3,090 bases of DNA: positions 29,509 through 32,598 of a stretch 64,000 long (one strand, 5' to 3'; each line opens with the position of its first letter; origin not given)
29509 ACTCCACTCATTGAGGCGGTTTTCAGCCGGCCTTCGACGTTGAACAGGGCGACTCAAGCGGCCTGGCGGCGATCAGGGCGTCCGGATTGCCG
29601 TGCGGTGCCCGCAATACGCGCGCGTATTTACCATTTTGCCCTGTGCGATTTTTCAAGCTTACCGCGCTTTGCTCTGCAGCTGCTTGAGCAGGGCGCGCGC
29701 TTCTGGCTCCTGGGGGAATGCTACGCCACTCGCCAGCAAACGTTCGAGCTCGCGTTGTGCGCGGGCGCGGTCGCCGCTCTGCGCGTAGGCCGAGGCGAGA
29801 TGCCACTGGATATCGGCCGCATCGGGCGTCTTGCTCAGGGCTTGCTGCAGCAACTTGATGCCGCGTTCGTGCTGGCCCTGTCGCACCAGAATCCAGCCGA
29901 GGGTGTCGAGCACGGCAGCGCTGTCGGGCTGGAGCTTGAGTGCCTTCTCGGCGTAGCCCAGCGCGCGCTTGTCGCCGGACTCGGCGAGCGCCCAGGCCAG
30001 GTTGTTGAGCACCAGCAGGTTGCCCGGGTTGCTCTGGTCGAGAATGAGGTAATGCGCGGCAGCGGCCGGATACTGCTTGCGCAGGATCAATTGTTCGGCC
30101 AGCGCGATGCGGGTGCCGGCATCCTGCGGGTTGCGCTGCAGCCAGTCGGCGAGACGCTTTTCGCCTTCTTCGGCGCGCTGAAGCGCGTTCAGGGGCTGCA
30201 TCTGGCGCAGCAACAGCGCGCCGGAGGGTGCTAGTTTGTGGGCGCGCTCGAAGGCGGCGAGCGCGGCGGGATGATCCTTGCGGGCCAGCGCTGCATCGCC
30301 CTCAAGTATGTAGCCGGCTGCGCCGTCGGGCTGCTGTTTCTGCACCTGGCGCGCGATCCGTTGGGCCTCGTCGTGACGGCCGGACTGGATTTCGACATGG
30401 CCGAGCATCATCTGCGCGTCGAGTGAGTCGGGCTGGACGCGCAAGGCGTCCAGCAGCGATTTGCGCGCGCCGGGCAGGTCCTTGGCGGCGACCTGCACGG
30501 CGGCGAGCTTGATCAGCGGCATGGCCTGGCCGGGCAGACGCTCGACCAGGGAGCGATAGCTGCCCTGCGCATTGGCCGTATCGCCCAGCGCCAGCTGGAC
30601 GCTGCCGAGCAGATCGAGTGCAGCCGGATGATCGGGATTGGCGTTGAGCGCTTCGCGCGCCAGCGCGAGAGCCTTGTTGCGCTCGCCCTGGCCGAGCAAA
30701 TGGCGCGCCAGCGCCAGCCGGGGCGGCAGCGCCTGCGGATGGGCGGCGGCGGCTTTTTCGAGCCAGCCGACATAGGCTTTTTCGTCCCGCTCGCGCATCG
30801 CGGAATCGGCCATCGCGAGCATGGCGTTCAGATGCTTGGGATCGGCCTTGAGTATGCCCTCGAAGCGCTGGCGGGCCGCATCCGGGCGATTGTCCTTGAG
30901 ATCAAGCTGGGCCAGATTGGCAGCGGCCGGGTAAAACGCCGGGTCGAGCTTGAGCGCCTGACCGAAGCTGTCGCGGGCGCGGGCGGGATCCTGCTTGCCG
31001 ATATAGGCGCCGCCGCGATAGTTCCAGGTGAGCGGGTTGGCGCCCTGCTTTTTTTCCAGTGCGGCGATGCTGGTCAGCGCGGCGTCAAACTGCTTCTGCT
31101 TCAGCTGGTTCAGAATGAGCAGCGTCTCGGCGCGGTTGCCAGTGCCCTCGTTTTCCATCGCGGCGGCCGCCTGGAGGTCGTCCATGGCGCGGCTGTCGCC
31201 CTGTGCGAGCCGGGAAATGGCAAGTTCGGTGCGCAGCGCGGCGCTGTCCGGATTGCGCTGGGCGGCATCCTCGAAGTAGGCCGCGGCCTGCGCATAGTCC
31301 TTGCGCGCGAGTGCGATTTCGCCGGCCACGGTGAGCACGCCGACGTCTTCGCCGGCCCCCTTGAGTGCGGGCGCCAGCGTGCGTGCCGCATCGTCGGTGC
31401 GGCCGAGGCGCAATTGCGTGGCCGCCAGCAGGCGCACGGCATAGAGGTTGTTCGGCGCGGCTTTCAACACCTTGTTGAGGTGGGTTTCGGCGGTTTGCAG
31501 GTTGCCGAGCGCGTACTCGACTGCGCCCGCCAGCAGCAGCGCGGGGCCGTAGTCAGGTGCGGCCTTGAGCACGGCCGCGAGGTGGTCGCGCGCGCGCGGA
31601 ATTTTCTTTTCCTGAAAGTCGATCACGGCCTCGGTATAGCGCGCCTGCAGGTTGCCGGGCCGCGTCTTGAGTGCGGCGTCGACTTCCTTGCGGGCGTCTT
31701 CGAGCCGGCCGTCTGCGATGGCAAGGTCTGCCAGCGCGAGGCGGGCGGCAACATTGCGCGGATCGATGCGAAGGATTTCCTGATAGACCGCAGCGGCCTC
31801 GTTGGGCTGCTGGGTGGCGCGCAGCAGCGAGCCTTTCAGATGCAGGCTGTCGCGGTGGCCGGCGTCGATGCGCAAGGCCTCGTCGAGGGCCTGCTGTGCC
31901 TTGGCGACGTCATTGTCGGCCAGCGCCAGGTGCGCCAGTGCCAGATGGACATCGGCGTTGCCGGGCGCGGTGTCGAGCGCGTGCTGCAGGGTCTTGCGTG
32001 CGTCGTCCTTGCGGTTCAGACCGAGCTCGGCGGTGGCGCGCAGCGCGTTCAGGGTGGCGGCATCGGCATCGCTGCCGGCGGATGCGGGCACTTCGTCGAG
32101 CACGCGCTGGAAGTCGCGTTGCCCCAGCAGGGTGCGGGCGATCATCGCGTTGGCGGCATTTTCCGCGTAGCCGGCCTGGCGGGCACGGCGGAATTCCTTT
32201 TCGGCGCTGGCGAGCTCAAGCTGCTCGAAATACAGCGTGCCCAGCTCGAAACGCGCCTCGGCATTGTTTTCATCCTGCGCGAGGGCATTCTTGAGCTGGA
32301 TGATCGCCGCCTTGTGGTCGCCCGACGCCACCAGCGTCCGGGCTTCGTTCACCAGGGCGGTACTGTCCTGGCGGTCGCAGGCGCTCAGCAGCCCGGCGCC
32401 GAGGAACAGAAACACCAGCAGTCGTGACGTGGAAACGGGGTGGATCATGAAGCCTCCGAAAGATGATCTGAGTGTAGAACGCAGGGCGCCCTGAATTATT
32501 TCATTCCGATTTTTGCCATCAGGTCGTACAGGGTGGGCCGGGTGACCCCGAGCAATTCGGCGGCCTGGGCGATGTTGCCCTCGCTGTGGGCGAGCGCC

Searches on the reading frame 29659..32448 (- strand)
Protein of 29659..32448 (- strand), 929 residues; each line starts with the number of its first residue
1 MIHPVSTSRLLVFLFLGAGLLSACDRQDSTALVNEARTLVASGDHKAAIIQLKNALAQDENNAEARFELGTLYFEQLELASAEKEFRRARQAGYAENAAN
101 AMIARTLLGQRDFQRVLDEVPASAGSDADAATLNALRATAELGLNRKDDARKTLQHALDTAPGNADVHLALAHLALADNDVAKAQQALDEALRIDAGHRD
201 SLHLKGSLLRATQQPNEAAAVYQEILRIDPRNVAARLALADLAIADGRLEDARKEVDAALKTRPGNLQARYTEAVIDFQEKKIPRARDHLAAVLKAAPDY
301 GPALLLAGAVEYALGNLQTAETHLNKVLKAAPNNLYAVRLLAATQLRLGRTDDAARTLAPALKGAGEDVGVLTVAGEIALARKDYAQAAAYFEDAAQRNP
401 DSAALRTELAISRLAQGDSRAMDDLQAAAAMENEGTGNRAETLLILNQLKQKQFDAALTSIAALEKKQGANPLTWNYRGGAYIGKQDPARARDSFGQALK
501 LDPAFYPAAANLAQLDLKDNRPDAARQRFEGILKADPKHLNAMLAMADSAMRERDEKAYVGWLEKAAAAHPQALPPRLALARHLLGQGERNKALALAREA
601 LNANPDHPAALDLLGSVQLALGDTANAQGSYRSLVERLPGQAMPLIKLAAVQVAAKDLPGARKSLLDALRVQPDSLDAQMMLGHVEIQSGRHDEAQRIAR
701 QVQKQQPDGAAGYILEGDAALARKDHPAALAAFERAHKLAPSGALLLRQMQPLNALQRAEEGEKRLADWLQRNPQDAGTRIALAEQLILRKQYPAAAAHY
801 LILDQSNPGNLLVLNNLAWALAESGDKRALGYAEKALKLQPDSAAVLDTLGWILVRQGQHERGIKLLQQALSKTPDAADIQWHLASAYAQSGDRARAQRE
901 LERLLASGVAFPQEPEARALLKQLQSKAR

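Call 3: search_protein_families(library=pfam, proteins=[window:29659-32448:-], max_evalue=0.01)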
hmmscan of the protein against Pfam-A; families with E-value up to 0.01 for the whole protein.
window:29659-32448:- (929 aa): 27 families (the best 25 are shown)
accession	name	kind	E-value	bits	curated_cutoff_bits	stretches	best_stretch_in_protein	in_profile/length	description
PF14559.12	TPR_19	-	1.2e-67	224.6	25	10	210-266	2-58/68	Tetratricopeptide repeat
PF13432.12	TPR_16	-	6e-58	193.2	32.7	12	681-743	2-64/65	Tetratricopeptide repeat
PF07719.23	TPR_2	-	9.8e-52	169.3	27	3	473-504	2-33/34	Tetratricopeptide repeat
PF13428.12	TPR_14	-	5.2e-50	163.1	23.5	8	202-242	4-44/44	Tetratricopeptide repeat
PF13431.12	TPR_17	-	1.4e-36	122.1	24.4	2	222-253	2-33/34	Tetratricopeptide repeat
PF13181.12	TPR_8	-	2.9e-33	111.6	25.7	0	201-232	3-34/34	Tetratricopeptide repeat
PF23914.1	TPR_CcmH_CycH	-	2.2e-31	109.3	42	6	704-806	44-150/158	Cytochrome c-type biogenesis protein H TPR domain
PF13414.12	TPR_11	-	1.6e-23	82.5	26.8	2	38-76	3-41/42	TPR repeat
PF12895.13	ANAPC3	-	1.6e-22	80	27.2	1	315-394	3-81/82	Anaphase-promoting complex, cyclosome, subunit 3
PF00515.34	TPR_1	-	4.1e-22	77.5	27.8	1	474-504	3-33/34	Tetratricopeptide repeat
PF13424.12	TPR_12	-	9.9e-21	74.2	30.1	3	813-871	5-72/77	Tetratricopeptide repeat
PF24575.1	TPR_Slam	-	1.8e-17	64.1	35.2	2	205-255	53-103/104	Surface lipoprotein assembly modifier, N-terminal TPR repeats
PF14561.12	TPR_20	-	3.6e-14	53.3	25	0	861-915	5-59/90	Tetratricopeptide repeat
PF13174.12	TPR_6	-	2.4e-13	50.2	26.3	0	610-639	2-31/33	Tetratricopeptide repeat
PF25060.1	ARM_TT21_2nd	-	1.2e-12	48.4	27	2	183-258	41-115/270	Tetratricopeptide repeat protein 21 second ARM domain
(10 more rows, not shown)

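Call 4: search_protein_families(library=ncbifam, proteins=[window:29659-32448:-], max_evalue=0.01)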
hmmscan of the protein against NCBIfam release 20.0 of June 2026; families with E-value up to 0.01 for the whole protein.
window:29659-32448:- (929 aa): 32 families (the best 25 are shown)
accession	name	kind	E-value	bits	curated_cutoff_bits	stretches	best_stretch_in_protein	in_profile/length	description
TIGR02917.1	PEP_TPR_lipo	equivalog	9.1e-283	940.4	312.2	1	7-905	4-898/899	XrtA/PEP-CTERM system TPR-repeat protein PrsT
NF033920.0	C39_PA2778_fam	equivalog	3.3e-38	131.6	150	5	269-363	157-252/255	PA2778 family cysteine peptidase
NF040959.1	MamA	equivalog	3.7e-37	127.8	200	5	813-897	73-158/204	magnetosome protein MamA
TIGR02521.1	type_IV_pilW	equivalog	2.7e-36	125.3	154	6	145-327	45-229/234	type IV pilus biogenesis/stability protein PilW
NF008757.0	PRK11788.1-5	equivalog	1.9e-31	109.6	363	4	482-617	190-325/388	lipopolysaccharide assembly protein LapB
TIGR00540.1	TPR_hemY_coli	hypoth_equivalog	8.8e-28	97.1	142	4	667-899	141-380/385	heme biosynthesis-associated TPR protein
TIGR03939.1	PGA_TPR_OMP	equivalog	7.6e-25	87.3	366.65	5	292-405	386-499/800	poly-beta-1,6 N-acetyl-D-glucosamine export porin PgaA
NF052415.1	T3SS_chap_SctY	equivalog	7.6e-24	84.3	70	4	840-915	2-77/106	type III secretion apparatus assembly chaperone SctY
NF033758.1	gliding_GltE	equivalog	1.3e-23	83.7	225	3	354-546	111-296/411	adventurous gliding motility TPR repeat lipoprotein GltE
NF052400.1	M48_BAM_BepA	equivalog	8.8e-22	77.5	570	5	831-927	328-421/483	beta-barrel assembly-enhancing protease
NF008756.0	PRK11788.1-4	equivalog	3.3e-21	75.8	474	2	452-634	155-341/389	lipopolysaccharide assembly protein LapB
NF008520.0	PRK11447.1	equivalog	4.2e-21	74.5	858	5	851-909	276-334/1157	cellulose synthase complex outer membrane protein BcsC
NF033762.1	social_mot_Tgl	equivalog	1.3e-19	70.6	225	2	165-260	31-127/252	social motility TPR repeat lipoprotein Tgl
NF008755.0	PRK11788.1-3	equivalog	1e-15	58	430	3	648-790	186-329/388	lipopolysaccharide assembly protein LapB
TIGR02795.1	tol_pal_ybgF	equivalog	1.4e-14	54.7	90.1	0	32-103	5-80/119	tol-pal system protein YbgF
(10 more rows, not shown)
